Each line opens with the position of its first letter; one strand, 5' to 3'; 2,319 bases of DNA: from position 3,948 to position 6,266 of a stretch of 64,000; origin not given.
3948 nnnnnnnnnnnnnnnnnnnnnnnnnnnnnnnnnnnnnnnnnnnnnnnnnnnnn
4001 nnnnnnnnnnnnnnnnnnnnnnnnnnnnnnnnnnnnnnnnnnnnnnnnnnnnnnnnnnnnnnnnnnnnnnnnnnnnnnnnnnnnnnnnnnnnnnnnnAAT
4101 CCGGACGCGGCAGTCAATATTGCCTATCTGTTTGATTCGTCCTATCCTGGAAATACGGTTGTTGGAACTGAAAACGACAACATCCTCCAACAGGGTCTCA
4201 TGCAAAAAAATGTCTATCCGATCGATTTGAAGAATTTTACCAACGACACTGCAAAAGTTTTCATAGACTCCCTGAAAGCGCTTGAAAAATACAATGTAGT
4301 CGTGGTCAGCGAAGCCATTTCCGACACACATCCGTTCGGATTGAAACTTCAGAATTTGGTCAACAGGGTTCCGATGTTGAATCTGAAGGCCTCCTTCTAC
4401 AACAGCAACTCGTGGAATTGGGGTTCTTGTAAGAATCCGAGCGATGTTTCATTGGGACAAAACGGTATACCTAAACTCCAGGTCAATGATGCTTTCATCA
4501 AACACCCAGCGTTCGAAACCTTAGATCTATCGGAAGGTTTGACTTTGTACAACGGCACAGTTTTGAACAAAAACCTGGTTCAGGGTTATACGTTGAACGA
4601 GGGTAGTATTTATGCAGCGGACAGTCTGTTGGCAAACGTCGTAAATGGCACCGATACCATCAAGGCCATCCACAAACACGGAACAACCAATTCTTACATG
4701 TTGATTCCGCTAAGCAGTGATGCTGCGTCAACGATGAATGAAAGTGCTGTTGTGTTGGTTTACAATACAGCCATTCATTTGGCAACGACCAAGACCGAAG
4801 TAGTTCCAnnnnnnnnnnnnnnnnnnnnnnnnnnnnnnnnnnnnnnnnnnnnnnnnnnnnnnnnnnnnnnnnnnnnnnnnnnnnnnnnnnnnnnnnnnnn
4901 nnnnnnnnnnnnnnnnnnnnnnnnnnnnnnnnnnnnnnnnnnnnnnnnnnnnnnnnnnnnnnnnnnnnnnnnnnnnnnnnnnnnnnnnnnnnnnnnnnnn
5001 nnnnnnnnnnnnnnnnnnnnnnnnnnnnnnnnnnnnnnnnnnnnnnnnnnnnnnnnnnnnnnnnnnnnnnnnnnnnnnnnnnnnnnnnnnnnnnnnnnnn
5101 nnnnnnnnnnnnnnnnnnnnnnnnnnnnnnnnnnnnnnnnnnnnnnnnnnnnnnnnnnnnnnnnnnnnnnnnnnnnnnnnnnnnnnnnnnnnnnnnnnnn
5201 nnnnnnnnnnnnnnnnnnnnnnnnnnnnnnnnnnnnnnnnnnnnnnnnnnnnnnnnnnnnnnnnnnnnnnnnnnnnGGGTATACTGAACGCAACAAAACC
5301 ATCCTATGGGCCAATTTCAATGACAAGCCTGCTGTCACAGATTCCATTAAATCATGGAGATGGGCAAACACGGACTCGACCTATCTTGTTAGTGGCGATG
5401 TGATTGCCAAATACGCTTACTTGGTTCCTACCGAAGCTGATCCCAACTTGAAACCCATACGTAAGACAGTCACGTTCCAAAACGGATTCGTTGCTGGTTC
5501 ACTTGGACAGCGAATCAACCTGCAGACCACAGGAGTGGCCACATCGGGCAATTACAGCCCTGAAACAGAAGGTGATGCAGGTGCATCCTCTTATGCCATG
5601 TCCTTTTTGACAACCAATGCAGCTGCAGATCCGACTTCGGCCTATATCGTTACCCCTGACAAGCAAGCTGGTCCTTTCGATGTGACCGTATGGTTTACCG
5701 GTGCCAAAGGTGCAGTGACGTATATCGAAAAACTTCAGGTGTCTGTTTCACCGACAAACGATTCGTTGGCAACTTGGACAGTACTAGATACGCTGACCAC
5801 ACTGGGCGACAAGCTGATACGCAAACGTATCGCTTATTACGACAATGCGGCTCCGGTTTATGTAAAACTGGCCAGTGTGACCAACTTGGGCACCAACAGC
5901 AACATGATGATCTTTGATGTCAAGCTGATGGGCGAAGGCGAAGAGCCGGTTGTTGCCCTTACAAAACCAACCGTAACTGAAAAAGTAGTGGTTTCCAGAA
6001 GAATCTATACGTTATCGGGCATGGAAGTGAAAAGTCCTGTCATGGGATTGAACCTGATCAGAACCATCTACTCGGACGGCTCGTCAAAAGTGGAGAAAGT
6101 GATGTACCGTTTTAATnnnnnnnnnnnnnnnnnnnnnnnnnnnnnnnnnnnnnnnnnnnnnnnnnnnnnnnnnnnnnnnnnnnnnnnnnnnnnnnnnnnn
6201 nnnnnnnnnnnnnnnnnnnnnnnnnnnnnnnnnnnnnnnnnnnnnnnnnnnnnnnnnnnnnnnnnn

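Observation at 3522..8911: Tandem secreted paralogues built from an unnamed ~230-aa module: candidate new extracellular pectin-capture system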

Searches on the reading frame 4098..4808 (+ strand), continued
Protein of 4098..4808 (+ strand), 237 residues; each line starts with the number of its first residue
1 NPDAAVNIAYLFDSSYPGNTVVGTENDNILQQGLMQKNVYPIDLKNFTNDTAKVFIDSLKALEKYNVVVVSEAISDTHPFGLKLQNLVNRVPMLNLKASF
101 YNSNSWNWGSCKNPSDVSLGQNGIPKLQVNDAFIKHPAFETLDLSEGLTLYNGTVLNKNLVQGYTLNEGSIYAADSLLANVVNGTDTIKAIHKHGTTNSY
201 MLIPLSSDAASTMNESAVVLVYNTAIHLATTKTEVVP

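Call 53: search_protein_families(library=pfam, proteins=[L007:12346-15879:+, L016:9428-13006:+, L021:9338-12658:+, L008:2737-8034:+, L022:4358-8824:+, L007:1795-4413:+, L007:4422-7097:+, L010:5487-6902:+, L010:4107-5468:+], max_evalue=0.0001)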
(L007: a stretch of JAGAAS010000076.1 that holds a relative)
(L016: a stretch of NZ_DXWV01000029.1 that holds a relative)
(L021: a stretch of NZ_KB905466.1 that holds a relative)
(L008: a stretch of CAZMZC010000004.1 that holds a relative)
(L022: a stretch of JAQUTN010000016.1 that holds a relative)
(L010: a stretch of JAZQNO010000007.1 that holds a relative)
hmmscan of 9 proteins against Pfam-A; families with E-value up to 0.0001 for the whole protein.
L007:12346-15879:+ (1177 aa): 3 families
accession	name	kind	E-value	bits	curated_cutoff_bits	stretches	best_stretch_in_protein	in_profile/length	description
PF12951.13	PATR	-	8.4e-11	42.2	27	2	934-962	2-30/30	Passenger-associated-transport-repeat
PF18884.5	TSP3_bac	-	1.9e-06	28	25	1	381-399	1-19/22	Bacterial TSP3 repeat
PF00041.27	fn3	-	8.9e-06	26.3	25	1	443-506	12-73/84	Fibronectin type III domain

L016:9428-13006:+ (1192 aa): 6 families
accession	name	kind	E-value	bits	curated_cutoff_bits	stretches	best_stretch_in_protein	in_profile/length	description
PF21348.3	RGL11_C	-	7.7e-195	648.8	27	1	585-1095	1-487/490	Rhamnogalacturonan lyase family 11, C-terminal domain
PF18370.7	RGI_lyase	-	8.1e-26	90.6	27.8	1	500-574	4-78/86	Rhamnogalacturonan I lyases beta-sheet domain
PF13290.12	CHB_HEX_C_1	-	6.1e-14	52.1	22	1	422-480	6-64/67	Chitobiase/beta-hexosaminidase C-terminal domain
PF01839.29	FG-GAP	-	3.8e-09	36.7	22.1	0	831-850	3-22/37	FG-GAP repeat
PF13287.12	Fn3_assoc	-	3.2e-08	34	23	1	428-482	1-55/59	Fn3 associated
PF13517.12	FG-GAP_3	-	2.3e-05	25.4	26.9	0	824-847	39-60/61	FG-GAP-like repeat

L021:9338-12658:+ (1106 aa): 2 families
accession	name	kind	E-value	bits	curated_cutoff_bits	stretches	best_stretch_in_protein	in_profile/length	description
PF13290.12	CHB_HEX_C_1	-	2.1e-53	178.6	22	3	989-1047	8-66/67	Chitobiase/beta-hexosaminidase C-terminal domain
PF13287.12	Fn3_assoc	-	1.5e-48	163.1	23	3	724-781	1-58/59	Fn3 associated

L008:2737-8034:+ (1765 aa): 2 families
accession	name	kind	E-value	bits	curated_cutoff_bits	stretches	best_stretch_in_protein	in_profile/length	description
PF02368.24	Big_2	-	8.8e-15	54.9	22.8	1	1491-1567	2-79/79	Bacterial Ig-like domain (group 2)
PF16405.10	DUF5013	-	3.2e-08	34.3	28.5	0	853-899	41-84/149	Domain of unknown function (DUF5013)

L022:4358-8824:+ (1488 aa): 6 families
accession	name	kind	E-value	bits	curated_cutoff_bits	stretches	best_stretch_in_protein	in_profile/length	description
PF00932.25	LTD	-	1.8e-31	109.2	34.3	2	19-128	4-107/109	Lamin Tail Domain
PF08757.17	CotH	-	4.9e-29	102.3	23.8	1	308-621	1-322/322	CotH kinase protein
PF13290.12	CHB_HEX_C_1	-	6.1e-17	61.8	22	1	177-234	2-60/67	Chitobiase/beta-hexosaminidase C-terminal domain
PF13287.12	Fn3_assoc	-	7.4e-14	52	23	1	187-244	1-59/59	Fn3 associated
PF13229.12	Beta_helix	-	2.3e-08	34.3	25.9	1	998-1130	19-148/158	Right handed beta helix region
PF18962.6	Por_Secre_tail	-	9.3e-05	23.1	27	0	1420-1460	1-43/75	Secretion system C-terminal sorting domain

L007:1795-4413:+ (872 aa): 2 families
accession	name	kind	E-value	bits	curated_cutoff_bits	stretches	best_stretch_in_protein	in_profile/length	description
PF08757.17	CotH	-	8.5e-29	101.5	23.8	1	253-579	1-322/322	CotH kinase protein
PF00404.24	Dockerin_1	-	2.6e-07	31.2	22.9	1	597-650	2-56/57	Dockerin type I domain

L007:4422-7097:+ (891 aa): 1 family
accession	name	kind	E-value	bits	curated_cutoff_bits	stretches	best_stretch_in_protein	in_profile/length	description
PF18676.6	MBG_2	-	5.9e-34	116.9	25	2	757-832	1-72/72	MBG domain (YGX type)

L010:5487-6902:+ (471 aa): 5 families
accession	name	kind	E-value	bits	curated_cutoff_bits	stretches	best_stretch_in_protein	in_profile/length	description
PF13472.12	Lipase_GDSL_2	-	5.9e-27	95.7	32.9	1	30-201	1-175/178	GDSL-like Lipase/Acylhydrolase family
PF00657.28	Lipase_GDSL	-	7.5e-12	46.3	23.6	1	28-203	1-202/208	GDSL-like Lipase/Acylhydrolase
PF00326.27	Peptidase_S9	-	1.4e-08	35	22.6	1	311-467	54-210/213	Prolyl oligopeptidase family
PF12146.15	Hydrolase_4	-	5.3e-07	29.6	27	0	311-359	68-115/239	Serine aminopeptidase, S33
PF00561.26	Abhydrolase_1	-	9e-06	26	25.8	0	308-370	59-107/245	alpha/beta hydrolase fold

L010:4107-5468:+ (453 aa): 0 families

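Call 55: search_solved_structures(query=L007:12346-15879:+, max_evalue=0.01)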
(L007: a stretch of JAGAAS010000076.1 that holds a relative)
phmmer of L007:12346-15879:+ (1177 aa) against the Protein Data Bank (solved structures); distinct sequences matched with E-value up to 0.01: 8.
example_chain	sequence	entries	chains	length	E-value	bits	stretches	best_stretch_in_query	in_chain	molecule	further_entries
9buj_A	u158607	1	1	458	1.8e-27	98.7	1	21-257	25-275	Pectate lyase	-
9ot8_A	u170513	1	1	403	4.8e-07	31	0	442-504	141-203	FN3con-9 - FN3con-41 fusion,Galectin-3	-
4u3h_A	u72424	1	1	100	0.00019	22.4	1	442-503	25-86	FN3con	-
6fi2_A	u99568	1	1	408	0.00051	21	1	28-229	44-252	VexL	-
4pbx_A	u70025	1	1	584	0.00084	20.3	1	433-518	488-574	Receptor-type tyrosine-protein phosphatase S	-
4yh7_A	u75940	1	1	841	0.0013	19.6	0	433-519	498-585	Receptor-type tyrosine-protein phosphatase delta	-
5j7k_A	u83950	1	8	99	0.0056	17.6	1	442-509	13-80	FN3con-a-lys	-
1x5z_A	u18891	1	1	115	0.006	17.5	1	433-519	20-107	Receptor-type tyrosine-protein phosphatase delta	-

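Call 85: find_related_loci(query=P0072, collection=genome_contigs, flank=8000)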
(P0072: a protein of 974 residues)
Query P0072 (974 aa) in genome_contigs; peptide patterns used: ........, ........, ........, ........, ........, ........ (x = any residue, [..] = any of these).
73 stretches matched a pattern, but none encodes a relative of the query by tblastn (E <= 1e-3).

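Call 88: search_protein_families(library=ncbifam, proteins=[L007:12346-15879:+], max_evalue=0.1)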
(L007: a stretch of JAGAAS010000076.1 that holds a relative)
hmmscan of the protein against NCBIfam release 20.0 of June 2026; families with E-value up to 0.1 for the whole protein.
L007:12346-15879:+ (1177 aa): 3 families
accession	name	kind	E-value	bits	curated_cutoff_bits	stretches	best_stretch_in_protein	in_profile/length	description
NF041900.1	pec_ly_PelZ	equivalog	3.1e-30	105.3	840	1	6-228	5-253/422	pectate lyase PelZ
TIGR02601.1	autotrns_rpt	repeat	1.8e-09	37.2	19.85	2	932-963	1-32/32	beta strand repeat protein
NF051851.1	AtpSerPepEprS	equivalog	9.9e-08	30.5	1700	1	927-1057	448-559/988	autotransporter serine peptidase EprS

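Call 91: search_protein_families(library=pfam, alignment_id=A8, max_evalue=0.00001)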
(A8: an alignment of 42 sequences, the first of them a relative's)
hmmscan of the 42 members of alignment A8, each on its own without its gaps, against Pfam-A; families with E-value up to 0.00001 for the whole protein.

A. member 1, P0105 (869 aa): 1 family
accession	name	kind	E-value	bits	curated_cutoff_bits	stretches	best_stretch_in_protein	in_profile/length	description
PF13290.12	CHB_HEX_C_1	-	2.8e-07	30.8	22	1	534-588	8-66/67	Chitobiase/beta-hexosaminidase C-terminal domain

B. families by the number of members that match (of 42 scanned): 17 families
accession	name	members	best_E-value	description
PF18998.6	Flg_new_2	11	6.8e-29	Divergent InlB B-repeat domain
PF09479.16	Flg_new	9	3.5e-78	Listeria-Bacteroides repeat domain (List_Bact_rpt)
PF13290.12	CHB_HEX_C_1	6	2.5e-24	Chitobiase/beta-hexosaminidase C-terminal domain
PF13287.12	Fn3_assoc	5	1.4e-22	Fn3 associated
PF00041.27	fn3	4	2.4e-16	Fibronectin type III domain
PF18962.6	Por_Secre_tail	4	5e-14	Secretion system C-terminal sorting domain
PF12733.13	Cadherin-like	4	4.8e-11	Cadherin-like beta sandwich domain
PF13205.12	Big_5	3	7.1e-16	Bacterial Ig-like domain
PF25059.1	FN3_DSCAM-DSCAML_C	2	1.4e-08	DSCAM/DSCAML C-terminal Fn3-like domain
PF05345.18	He_PIG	2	1.8e-07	Putative Ig domain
PF21348.3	RGL11_C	1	1.2e-188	Rhamnogalacturonan lyase family 11, C-terminal domain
PF18370.7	RGI_lyase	1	1.3e-22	Rhamnogalacturonan I lyases beta-sheet domain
PF01095.25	Pectinesterase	1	1.3e-21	Pectinesterase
PF16656.11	Pur_ac_phosph_N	1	2.1e-07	Purple acid Phosphatase, N-terminal domain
PF02368.24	Big_2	1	1.5e-06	Bacterial Ig-like domain (group 2)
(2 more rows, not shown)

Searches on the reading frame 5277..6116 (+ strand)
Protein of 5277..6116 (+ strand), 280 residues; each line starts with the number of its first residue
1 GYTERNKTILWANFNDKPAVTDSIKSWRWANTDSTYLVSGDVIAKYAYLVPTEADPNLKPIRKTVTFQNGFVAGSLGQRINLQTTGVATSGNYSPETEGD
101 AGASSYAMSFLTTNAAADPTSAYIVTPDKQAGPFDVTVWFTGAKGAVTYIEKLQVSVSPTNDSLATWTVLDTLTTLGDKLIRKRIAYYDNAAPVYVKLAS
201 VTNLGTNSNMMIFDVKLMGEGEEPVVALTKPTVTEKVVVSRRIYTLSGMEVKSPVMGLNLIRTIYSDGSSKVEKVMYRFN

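Call 65: predict_structure(alignment_id=A6)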
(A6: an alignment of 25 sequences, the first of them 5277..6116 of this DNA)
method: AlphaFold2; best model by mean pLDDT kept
length: 280 residues; sequences in the alignment: 25
mean_pLDDT: 89.3   pTM: 0.74
mean pLDDT of the five models: 89.3, 86.9, 85.4, 85.2, 83.8
residues with pLDDT >= 90: 187; 70-90: 76; 50-70: 9; < 50: 8
segments of 3 or more residues with pLDDT < 50: 227-233
pLDDT, mean of each block of 10 residues (from residue 1): 82 89 79 87 94 92 94 96 89 92 92 90 97 96 90 97 94 96 96 97 88 96 59 67 91 90 87 83
secondary structure, 60 per line:
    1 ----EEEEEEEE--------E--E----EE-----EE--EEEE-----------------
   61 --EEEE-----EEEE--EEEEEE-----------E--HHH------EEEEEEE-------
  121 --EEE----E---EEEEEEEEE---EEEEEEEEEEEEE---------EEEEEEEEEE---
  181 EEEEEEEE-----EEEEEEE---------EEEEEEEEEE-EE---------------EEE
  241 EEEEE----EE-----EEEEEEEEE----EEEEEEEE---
elements in order: E5-12 E40-43 E63-66 E72-75 E78-83 E107-113 E123-125 E134-142 E146-158 E168-177 E181-188 E194-200 E210-219 E238-245 E257-265 E270-277

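Call 68: fold_search(model_id=the predicted structure, library=pdb)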
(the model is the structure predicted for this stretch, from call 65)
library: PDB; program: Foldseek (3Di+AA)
matches with E <= 10: 1705; with E <= 0.001: 42
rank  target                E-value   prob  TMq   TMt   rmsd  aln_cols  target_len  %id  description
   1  2xom_A                9.3e-05  1.00  0.32  0.57   5.2       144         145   14  Atomic resolution structure of TmCBM61 in complex with beta-1,4- galactotriose (released 2010-09-08)
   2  7uaf_D                1.1e-04  1.00  0.35  0.20  14.9       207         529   14  Human meprin alpha inhibitory complex with compound 10d (N~3~,N~3~-bis[(2H-1,3-benzodioxol-5-yl)methyl]-N-hydroxy-beta (released 2022-11-02)
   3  3m1h_B                1.2e-04  1.00  0.32  0.49   3.9       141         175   18  Crystal Structure Analysis of the K3 Cleaved Adhesin Domain of Lys-gingipain (Kgp) from Porphyromonas gingivalis w83 (released 2011-03-23)
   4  7uai_C                1.4e-04  1.00  0.33  0.19  14.5       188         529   13  Meprin alpha helix in complex with fetuin-B (released 2022-11-02)
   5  3m1h_A                1.7e-04  1.00  0.32  0.50   3.5       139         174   19  Crystal Structure Analysis of the K3 Cleaved Adhesin Domain of Lys-gingipain (Kgp) from Porphyromonas gingivalis w83 (released 2011-03-23)
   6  2w5f_B                1.9e-04  1.00  0.35  0.21   4.9       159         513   14  High resolution crystallographic structure of the Clostridium thermocellum N-terminal endo-1,4-beta-D-xylanase 10B (Xy (released 2010-01-19)
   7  3m1h_D                2.1e-04  1.00  0.32  0.49   4.0       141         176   18  Crystal Structure Analysis of the K3 Cleaved Adhesin Domain of Lys-gingipain (Kgp) from Porphyromonas gingivalis w83 (released 2011-03-23)
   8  4gwn_A                2.1e-04  1.00  0.40  0.22  12.8       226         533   11  Crystal structure of human mature meprin beta (released 2012-09-19)
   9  4itc                  2.7e-04  1.00  0.36  0.56   5.6       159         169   17  Crystal Structure Analysis of the K1 Cleaved Adhesin domain of Lys-gingipain (Kgp) from Porphyromonas gingivalis W83 (released 2013-09-25)
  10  7uae_A                2.7e-04  1.00  0.33  0.18  13.1       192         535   14  Human meprin alpha (active state) (released 2022-11-02)
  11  3km5_B                2.9e-04  1.00  0.38  0.58   7.5       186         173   14  Crystal Structure Analysis of the K2 Cleaved Adhesin Domain of Lys-gingipain (Kgp) (released 2010-03-31)
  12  2wys_A                3.2e-04  1.00  0.32  0.19   5.2       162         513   16  High resolution crystallographic structure of the Clostridium thermocellum N-terminal endo-1,4-beta-D-xylanase 10B (Xy (released 2010-08-25)
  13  3m1h_C                3.3e-04  1.00  0.33  0.52   7.7       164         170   16  Crystal Structure Analysis of the K3 Cleaved Adhesin Domain of Lys-gingipain (Kgp) from Porphyromonas gingivalis w83 (released 2011-03-23)
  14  8a28_A                3.5e-04  1.00  0.26  0.20  13.4       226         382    8  Structure of the astacin zymogen of LAST-MAM from Limulus polyphemus (released 2022-10-19)
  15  3km5_A                3.7e-04  1.00  0.38  0.57   6.1       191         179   14  Crystal Structure Analysis of the K2 Cleaved Adhesin Domain of Lys-gingipain (Kgp) (released 2010-03-31)
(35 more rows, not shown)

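Call 88: search_protein_families(library=ncbifam, proteins=[window:5277-6116:+], max_evalue=0.1)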
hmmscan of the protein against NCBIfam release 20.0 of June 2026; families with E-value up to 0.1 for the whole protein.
window:5277-6116:+ (280 aa): 2 families
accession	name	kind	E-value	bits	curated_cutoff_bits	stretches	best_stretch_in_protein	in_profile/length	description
NF038128.1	choice_anch_J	domain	0.00053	20.2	30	1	98-176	40-118/162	choice-of-anchor J domain-containing protein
NF053658.1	SSO5209_fam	equivalog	0.057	13.1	140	0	256-275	40-59/81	SSO5209 family protein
